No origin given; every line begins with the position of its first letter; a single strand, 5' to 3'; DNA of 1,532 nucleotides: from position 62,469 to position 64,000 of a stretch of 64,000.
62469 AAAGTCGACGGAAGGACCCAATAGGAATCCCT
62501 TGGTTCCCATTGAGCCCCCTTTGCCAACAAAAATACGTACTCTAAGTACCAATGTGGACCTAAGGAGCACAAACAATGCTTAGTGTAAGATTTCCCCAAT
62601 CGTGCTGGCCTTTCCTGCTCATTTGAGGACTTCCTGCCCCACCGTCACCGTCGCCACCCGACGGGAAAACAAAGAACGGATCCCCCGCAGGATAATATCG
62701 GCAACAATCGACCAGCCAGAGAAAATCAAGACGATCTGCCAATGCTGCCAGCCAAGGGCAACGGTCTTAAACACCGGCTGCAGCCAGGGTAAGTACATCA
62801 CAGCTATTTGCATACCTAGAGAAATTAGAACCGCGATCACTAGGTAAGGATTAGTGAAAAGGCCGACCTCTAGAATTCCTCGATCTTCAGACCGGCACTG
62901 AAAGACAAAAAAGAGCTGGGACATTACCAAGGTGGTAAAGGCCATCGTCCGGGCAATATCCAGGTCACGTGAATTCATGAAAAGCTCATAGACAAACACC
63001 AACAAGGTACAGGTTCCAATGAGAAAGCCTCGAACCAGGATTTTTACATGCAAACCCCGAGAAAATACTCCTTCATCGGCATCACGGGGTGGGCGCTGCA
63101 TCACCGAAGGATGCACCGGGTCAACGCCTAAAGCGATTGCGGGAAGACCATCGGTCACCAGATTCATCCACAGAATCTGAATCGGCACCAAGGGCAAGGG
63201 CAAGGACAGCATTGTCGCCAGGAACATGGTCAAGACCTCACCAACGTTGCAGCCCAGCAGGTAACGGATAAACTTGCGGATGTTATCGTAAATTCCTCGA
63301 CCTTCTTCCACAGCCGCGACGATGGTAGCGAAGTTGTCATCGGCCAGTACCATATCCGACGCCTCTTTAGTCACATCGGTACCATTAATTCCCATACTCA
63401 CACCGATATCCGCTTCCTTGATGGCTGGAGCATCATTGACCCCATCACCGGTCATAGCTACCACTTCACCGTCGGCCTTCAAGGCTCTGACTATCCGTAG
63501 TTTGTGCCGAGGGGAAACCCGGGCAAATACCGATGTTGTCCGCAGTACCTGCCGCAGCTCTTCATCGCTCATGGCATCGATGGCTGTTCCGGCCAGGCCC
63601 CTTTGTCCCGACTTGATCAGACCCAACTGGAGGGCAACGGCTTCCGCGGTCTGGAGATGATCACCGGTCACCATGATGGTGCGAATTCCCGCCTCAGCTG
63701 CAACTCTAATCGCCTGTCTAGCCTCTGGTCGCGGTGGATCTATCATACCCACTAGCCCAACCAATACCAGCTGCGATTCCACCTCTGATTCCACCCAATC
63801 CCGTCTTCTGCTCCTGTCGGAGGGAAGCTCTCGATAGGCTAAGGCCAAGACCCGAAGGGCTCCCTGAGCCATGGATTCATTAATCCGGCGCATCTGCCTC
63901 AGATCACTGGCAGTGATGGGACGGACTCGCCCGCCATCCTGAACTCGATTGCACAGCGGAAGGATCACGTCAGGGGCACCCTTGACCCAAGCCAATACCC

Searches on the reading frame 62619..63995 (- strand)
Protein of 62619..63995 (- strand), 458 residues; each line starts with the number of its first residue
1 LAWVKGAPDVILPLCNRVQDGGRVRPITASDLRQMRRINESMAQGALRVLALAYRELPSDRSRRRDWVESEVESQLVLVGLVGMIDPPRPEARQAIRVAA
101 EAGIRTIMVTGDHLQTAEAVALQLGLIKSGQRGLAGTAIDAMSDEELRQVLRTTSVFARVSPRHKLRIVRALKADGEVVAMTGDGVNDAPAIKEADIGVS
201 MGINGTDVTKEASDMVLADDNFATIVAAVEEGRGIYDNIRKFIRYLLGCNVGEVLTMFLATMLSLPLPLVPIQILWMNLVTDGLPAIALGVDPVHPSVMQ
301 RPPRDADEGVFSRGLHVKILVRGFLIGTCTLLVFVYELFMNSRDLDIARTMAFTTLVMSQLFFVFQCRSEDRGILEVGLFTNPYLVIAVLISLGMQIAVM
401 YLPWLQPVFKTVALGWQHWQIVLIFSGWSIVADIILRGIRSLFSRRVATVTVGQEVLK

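Call 58: search_protein_families(library=ncbifam, proteins=[window:62619-63995:-], max_evalue=0.00001)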
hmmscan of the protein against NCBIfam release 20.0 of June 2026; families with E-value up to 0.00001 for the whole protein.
window:62619-63995:- (458 aa): 24 families
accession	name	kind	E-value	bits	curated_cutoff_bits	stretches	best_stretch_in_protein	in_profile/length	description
TIGR01522.1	ATPase-IIA2_Ca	equivalog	2e-122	409.6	798.3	1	1-434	429-845/854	calcium-transporting P-type ATPase, PMR1-type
TIGR01116.1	ATPase-IIA1_Ca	equivalog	9.9e-117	391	703.4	1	3-437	398-795/799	calcium-translocating P-type ATPase, SERCA-type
TIGR01517.1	ATPase-IIB_Ca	equivalog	2.5e-84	284.1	507.05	1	3-439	468-879/882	calcium-translocating P-type ATPase, PMCA-type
TIGR01523.1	ATPase-IID_K-Na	equivalog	7.5e-82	275.4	645.05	1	3-339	513-859/997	potassium/sodium efflux P-type ATPase, fungal-type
TIGR01106.1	ATPase-IIC_X-K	subfamily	1e-70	238.8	946.1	2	135-307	640-814/997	Na,H/K antiporter P-type ATPase subunit alpha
TIGR01524.1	ATPase-IIIB_Mg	equivalog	1.6e-58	198.4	610.75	1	4-433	436-854/867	magnesium-translocating P-type ATPase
NF011702.0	PRK15122.1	subfamily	4e-56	190.5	975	1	4-433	473-893/907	magnesium-translocating P-type ATPase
TIGR01647.1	ATPase-IIIA_H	equivalog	6.7e-51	173.4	615.5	1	4-374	384-730/755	plasma-membrane proton-efflux P-type ATPase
TIGR01494.1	ATPase_P-type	subfamily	5.2e-50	170.2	62.3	2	149-272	358-475/478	HAD-IC family P-type ATPase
TIGR01657.1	P-ATPase-V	hypoth_equivalog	5.4e-39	133.5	618.25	2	137-334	763-952/1055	ATP13A2 family polyamine export P-type ATPase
TIGR01525.1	ATPase-IB_hvy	subfamily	1.1e-35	123.6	346.25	2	151-268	424-539/560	heavy metal translocating P-type ATPase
TIGR01512.1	ATPase-IB2_Cd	subfamily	1.7e-27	96.3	313.5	1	155-268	366-472/494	cadmium family heavy metal-translocating P-type ATPase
TIGR01511.1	ATPase-IB1_Cu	subfamily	1.3e-26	93.6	397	2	155-252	409-502/542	copper-translocating P-type ATPase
NF008262.1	PRK11033.1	equivalog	6.6e-23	81.1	1005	1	160-262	604-699/731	zinc/cadmium/mercury/lead-transporting ATPase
NF033775.1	P_type_ZntA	exception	2.3e-20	72.5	1240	1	159-261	604-699/732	Zn(II)/Cd(II)/Pb(II) translocating P-type ATPase ZntA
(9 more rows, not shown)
